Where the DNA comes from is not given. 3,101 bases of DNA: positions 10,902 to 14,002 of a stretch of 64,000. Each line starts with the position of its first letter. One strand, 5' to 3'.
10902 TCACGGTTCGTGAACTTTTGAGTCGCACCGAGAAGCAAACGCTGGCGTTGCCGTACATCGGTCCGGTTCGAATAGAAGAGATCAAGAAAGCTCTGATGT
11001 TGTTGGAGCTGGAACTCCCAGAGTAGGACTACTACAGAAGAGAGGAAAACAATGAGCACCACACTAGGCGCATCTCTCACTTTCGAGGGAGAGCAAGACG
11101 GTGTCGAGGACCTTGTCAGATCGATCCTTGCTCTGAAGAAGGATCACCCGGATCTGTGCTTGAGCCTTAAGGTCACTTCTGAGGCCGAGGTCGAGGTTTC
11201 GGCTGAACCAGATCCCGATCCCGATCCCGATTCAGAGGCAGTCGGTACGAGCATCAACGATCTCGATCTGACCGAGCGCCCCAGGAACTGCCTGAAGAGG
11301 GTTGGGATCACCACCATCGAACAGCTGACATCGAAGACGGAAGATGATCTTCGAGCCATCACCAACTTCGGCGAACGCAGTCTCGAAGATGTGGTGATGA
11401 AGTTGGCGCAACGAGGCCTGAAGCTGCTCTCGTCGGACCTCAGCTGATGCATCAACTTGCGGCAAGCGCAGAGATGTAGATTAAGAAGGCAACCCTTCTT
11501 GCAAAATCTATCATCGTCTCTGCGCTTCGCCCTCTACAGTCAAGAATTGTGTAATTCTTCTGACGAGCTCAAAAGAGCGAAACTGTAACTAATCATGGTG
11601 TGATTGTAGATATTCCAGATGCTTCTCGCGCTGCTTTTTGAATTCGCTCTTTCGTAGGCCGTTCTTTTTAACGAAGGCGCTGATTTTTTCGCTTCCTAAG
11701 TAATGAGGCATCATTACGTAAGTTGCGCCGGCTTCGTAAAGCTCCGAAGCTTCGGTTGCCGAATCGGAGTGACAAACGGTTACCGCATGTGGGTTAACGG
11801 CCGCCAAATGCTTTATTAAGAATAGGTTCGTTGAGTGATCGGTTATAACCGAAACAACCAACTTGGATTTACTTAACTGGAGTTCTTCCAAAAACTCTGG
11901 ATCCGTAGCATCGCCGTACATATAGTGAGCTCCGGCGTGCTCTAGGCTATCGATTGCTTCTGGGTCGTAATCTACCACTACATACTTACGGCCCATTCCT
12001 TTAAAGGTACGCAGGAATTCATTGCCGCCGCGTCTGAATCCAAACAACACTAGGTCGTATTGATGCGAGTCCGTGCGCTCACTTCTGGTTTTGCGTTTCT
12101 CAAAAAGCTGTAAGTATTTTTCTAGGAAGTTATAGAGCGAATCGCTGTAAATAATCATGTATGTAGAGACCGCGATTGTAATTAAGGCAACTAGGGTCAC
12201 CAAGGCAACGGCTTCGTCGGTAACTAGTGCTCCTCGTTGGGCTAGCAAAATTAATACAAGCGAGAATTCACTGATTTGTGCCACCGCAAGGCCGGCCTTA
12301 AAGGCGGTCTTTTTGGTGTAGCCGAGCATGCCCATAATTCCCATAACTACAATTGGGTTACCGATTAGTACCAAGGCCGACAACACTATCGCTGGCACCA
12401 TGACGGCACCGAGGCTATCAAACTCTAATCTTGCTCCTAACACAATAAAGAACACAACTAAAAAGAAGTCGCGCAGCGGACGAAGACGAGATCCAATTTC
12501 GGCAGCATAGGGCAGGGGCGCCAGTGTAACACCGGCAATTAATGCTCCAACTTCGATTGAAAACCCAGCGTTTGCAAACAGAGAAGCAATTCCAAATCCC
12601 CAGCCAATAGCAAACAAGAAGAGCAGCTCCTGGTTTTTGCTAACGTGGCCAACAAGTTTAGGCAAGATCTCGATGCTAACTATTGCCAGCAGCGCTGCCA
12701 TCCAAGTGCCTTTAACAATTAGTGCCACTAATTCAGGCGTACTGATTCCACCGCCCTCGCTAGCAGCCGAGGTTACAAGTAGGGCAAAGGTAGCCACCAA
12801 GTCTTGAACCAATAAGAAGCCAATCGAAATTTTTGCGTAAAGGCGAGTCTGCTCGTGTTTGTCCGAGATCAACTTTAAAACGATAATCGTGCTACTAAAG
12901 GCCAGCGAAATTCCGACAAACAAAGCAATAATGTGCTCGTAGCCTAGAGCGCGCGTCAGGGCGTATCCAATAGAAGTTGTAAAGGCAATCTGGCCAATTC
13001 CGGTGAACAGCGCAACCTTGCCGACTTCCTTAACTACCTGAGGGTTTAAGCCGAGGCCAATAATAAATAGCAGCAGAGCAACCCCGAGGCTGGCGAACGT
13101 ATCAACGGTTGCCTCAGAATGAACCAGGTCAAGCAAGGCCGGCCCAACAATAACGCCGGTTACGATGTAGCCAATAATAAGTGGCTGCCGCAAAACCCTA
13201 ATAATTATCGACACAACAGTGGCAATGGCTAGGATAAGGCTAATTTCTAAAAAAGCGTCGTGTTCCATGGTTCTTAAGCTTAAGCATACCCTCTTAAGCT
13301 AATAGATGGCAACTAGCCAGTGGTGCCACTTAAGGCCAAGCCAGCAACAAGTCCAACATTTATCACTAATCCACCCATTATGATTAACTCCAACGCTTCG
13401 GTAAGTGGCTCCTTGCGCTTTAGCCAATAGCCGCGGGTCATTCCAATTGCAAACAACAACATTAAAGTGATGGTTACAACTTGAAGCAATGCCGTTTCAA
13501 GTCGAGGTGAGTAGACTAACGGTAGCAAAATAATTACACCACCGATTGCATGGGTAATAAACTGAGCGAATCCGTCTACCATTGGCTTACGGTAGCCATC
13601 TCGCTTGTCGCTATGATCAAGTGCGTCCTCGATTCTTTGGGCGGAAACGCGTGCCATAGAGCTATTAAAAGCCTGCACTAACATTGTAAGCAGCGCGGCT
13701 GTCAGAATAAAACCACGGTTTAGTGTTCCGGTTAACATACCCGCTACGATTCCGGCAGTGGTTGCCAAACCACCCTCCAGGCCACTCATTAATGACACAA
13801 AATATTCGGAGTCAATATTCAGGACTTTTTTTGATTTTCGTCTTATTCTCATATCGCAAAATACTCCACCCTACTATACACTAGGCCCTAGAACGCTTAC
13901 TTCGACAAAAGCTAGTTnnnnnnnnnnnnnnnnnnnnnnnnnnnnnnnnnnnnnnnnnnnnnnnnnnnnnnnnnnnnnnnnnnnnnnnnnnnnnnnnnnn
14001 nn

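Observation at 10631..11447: GC-rich islet encoding two tandem 131-aa stand-alone RNA polymerase alpha-CTD-like proteins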

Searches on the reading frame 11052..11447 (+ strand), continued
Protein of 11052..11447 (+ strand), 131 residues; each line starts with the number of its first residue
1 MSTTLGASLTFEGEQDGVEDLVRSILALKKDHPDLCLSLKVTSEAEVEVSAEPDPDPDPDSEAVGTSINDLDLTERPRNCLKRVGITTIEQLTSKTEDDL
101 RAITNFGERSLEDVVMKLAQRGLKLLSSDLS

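Call 52: get_annotated_region(hit=H13, flank=2500)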
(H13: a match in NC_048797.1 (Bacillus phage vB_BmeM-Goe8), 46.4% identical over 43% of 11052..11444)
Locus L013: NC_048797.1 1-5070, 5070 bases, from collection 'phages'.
description: Bacillus phage vB_BmeM-Goe8, complete genome.
organism: Bacillus phage vB_BmeM-Goe8 (NCBI taxid 2593638)
taxonomy: Viruses; Duplodnaviria; Heunggongvirae; Uroviricota; Caudoviricetes; Herelleviridae; Bastillevirinae; Goettingenvirus; Goettingenvirus goe8
host: Bacillus megaterium DSM 319; source: -; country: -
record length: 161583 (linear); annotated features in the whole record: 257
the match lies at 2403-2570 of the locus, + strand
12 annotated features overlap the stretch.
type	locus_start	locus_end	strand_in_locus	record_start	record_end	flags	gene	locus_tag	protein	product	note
CDS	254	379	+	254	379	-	-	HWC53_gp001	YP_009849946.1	hypothetical protein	-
CDS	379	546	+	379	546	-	-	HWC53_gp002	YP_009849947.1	hypothetical protein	-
CDS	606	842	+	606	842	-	-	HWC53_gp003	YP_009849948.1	hypothetical protein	-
CDS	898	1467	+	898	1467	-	-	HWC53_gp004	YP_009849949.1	putative membrane bound protein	-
CDS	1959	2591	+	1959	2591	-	-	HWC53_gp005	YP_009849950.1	RNA polymerase subunit alpha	-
CDS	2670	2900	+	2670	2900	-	-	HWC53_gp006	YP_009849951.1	hypothetical protein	-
CDS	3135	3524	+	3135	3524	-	-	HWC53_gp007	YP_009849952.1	hypothetical protein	-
CDS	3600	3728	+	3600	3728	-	-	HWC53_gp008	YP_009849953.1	hypothetical protein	-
CDS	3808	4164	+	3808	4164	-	-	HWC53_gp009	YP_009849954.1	hypothetical protein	-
CDS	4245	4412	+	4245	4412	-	-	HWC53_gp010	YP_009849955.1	hypothetical protein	-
CDS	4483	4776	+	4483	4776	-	-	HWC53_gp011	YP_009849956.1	hypothetical protein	-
CDS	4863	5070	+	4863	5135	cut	-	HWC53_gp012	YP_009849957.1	hypothetical protein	-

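Call 53: get_annotated_region(hit=H34, flank=3000)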
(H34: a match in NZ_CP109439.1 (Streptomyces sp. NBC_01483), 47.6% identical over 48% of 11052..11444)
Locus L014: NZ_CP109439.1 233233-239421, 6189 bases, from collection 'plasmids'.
description: Streptomyces sp. NBC_01483 plasmid unnamed1, complete sequence
organism: Streptomyces sp. NBC_01483 (NCBI taxid 2903883)
taxonomy: Bacteria; Actinomycetota; Actinomycetes; Kitasatosporales; Streptomycetaceae; Streptomyces; Streptomyces sp. NBC 01483
host: -; source: -; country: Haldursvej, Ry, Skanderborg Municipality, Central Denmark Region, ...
typing (MOB-suite, as given by PLSDB): mobilizable; replicon rep_cluster_1910; relaxase MOBP,MOBP,MOBP,MOBP,MOBP
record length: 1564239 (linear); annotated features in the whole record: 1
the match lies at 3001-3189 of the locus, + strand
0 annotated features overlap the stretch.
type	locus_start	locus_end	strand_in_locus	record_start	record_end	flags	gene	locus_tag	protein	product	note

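Call 74: predict_structure(alignment_id=A1)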
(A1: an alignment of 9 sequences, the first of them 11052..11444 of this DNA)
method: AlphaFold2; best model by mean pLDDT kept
length: 131 residues; sequences in the alignment: 9
mean_pLDDT: 66.4   pTM: 0.41
mean pLDDT of the five models: 66.4, 65.4, 65.4, 64.9, 64.5
residues with pLDDT >= 90: 0; 70-90: 65; 50-70: 26; < 50: 40
segments of 3 or more residues with pLDDT < 50: 1-14, 41-63, 129-131
pLDDT, mean of each block of 10 residues (from residue 1): 39 56 70 58 38 43 64 85 86 85 85 87 70 35
secondary structure, 60 per line:
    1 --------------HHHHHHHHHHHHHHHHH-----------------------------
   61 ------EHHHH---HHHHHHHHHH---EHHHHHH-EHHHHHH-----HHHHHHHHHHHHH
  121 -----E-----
elements in order: H15-31 H68-71 H75-84 H89-94 H97-102 H108-120
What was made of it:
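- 11052..11447 (+): ORF2, 131 aa: N-terminal region with one predicted helix (residues 15-31), a disordered acidic Pro/Asp linker (41-63), and a canonical alpha-CTD (residues ~62-127, nt 11235-11432). The AF2 model has CTD pLDDT ~85 (call 74).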

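Call 87: fold_search(model_id=the predicted structure, library=pdb)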
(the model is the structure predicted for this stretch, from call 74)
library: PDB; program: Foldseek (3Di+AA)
matches with E <= 10: 205; with E <= 0.001: 38
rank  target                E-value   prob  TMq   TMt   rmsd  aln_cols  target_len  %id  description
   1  9a4w_A                2.7e-06  1.00  0.46  0.20   8.6       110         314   31  Integrative model of RPOA-RPOC by crosslinking MS and deep learning (released 2024-09-18)
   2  1z3e_B                1.5e-05  1.00  0.44  0.84   0.9        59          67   49  Crystal Structure of Spx in Complex with the C-terminal Domain of the RNA Polymerase Alpha Subunit (released 2005-10-11)
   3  4yfk_A                1.9e-05  1.00  0.46  0.19  15.5       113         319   30  Escherichia coli RNA polymerase in complex with squaramide compound 8. (released 2015-03-11)
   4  5uaq_A                4.3e-05  1.00  0.46  0.20  14.8       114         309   25  Escherichia coli RNA polymerase RpoB H526Y mutant (released 2017-01-11)
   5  6z9q_V                4.9e-05  1.00  0.44  0.19  13.5       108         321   31  Transcription termination intermediate complex 2 (released 2020-11-04)
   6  8y5t_A2               5.3e-05  1.00  0.44  0.86   0.5        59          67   42  E.coli Transcription translation coupling complex in TTC-B state 5 (subclass 3) containing mRNA with 27-mer spacer, N (released 2025-08-13)
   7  3gfk_B                5.3e-05  1.00  0.44  0.74   0.9        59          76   49  Crystal structure of Bacillus subtilis Spx/RNA polymerase alpha subunit C-terminal domain complex (released 2009-03-10)
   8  8y5l_A2               6.1e-05  1.00  0.44  0.20   0.6        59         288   42  E.coli transcription translation coupling complex in TTC-B state 1 (subclass1) containing mRNA with 30-mer spacer, Nu (released 2025-08-13)
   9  8hvr_K                6.5e-05  1.00  0.45  0.79   0.8        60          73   47  Cryo-EM structure of AfsR-dependent transcription activation complex with afsS promoter (released 2023-12-27)
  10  6vjs_B                7.5e-05  1.00  0.45  0.20  12.2       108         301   30  Escherichia coli RNA polymerase and ureidothiophene-2-carboxylic acid complex (released 2020-10-07)
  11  9msg_G                7.5e-05  1.00  0.46  0.20  13.2       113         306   28  De novo SigN RNA polymerase transcription initiation intermediate with bound SigN-RII (released 2025-08-13)
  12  9gdo_G                9.2e-05  1.00  0.43  0.78   1.2        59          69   42  Cryo-EM structure of Vibrio cholerae RNA polymerase holoenzyme bound to an ompU promoter DNA fragment (released 2025-12-17)
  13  9msh_G                9.2e-05  1.00  0.46  0.20  14.6       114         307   28  de novo SigN RNA polymerase open complex (RPo) (released 2025-08-13)
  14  1lb2_E                1.2e-04  1.00  0.44  0.85   0.8        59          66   42  Structure of the E. coli alpha C-terminal domain of RNA polymerase in complex with CAP and DNA (released 2002-09-06)
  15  9mse_G                1.4e-04  1.00  0.46  0.20  14.9       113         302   29  de novo SigN RNA polymerase transcription initiation intermediate with pre-catalytic bEBP state (RPi1 open ring) (released 2025-08-13)
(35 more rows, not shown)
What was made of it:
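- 11052..11447 (+): Foldseek: rmsd 0.5-0.9 Å over 59 residues to solved alpha-CTDs (call 87).
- On RNA_pol_A_CTD domain (PF03118): The ORF2 model (CTD pLDDT ~85; call 74) superposes on 1Z3E, 1LB2 and 3N4M at 0.5-0.9 Å over 59 residues, TM-score 0.78-0.86 normalised to the target (call 87).
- Closest known: RNA polymerase alpha subunit C-terminal domain. Same: ORF2 residues ~62-127 have the same fold (rmsd 0.5-0.9 Å; call 87).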

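Call 95: search_protein_families(library=phrogs, proteins=[window:11052-11444:+], max_evalue=0.01)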
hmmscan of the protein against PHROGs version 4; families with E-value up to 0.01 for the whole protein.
window:11052-11444:+ (131 aa): 0 families

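Call 96: search_protein_families(library=padloc, proteins=[window:11052-11444:+], max_evalue=0.01)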
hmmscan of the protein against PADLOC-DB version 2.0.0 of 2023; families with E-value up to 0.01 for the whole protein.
window:11052-11444:+ (131 aa): 1 family
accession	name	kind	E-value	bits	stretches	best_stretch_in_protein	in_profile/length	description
PDLC02512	PglW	-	0.0034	13.3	1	48-114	787-853/1403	PglW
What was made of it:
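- Tried and rejected: L074A and ORF2 hit PglW (call 96).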

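Call 97: search_protein_families(library=padloc, proteins=[P0005, L013:1959-2588:+, L014:2257-3270:+], max_evalue=1)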
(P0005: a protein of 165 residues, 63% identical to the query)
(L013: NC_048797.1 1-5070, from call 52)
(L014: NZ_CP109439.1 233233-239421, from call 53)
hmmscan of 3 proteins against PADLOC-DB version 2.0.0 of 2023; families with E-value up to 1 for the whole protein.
P0005 (165 aa): 1 family
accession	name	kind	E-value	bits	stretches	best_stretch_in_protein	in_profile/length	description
PDLC02512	PglW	-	2e-05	20.7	1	96-151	799-854/1403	PglW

L013:1959-2588:+ (210 aa): 2 families
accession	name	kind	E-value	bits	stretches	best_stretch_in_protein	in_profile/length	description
PDLC02512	PglW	-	2.1e-05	20.6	1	146-201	802-857/1403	PglW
PDLC02513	PglW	-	0.0013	14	1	140-199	771-829/1413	PglW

L014:2257-3270:+ (338 aa): 2 families
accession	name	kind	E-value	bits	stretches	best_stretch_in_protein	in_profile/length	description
PDLC02512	PglW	-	3e-06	23.4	1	240-302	796-858/1403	PglW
PDLC02513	PglW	-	0.00058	15.2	1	232-302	762-832/1413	PglW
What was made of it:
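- There are no PADLOC or PHROGs family matches apart from the generic PglW alpha-CTD region (calls 95-97).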

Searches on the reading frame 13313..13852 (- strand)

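Call 4: search_protein_families(library=pfam, proteins=[window:13313-13852:-], max_evalue=1)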
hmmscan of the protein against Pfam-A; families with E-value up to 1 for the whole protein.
window:13313-13852:- (179 aa): 3 families
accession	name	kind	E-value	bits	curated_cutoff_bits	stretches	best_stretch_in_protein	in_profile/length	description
PF01988.24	VIT1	-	1e-10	42.3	28.1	1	75-170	119-212/214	VIT family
PF04930.20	FUN14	-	0.11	13.3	22.5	1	29-100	3-75/92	FUN14 family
PF20237.3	DUF6594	-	0.21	11.9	30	1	78-138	156-215/238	Family of unknown function (DUF6594)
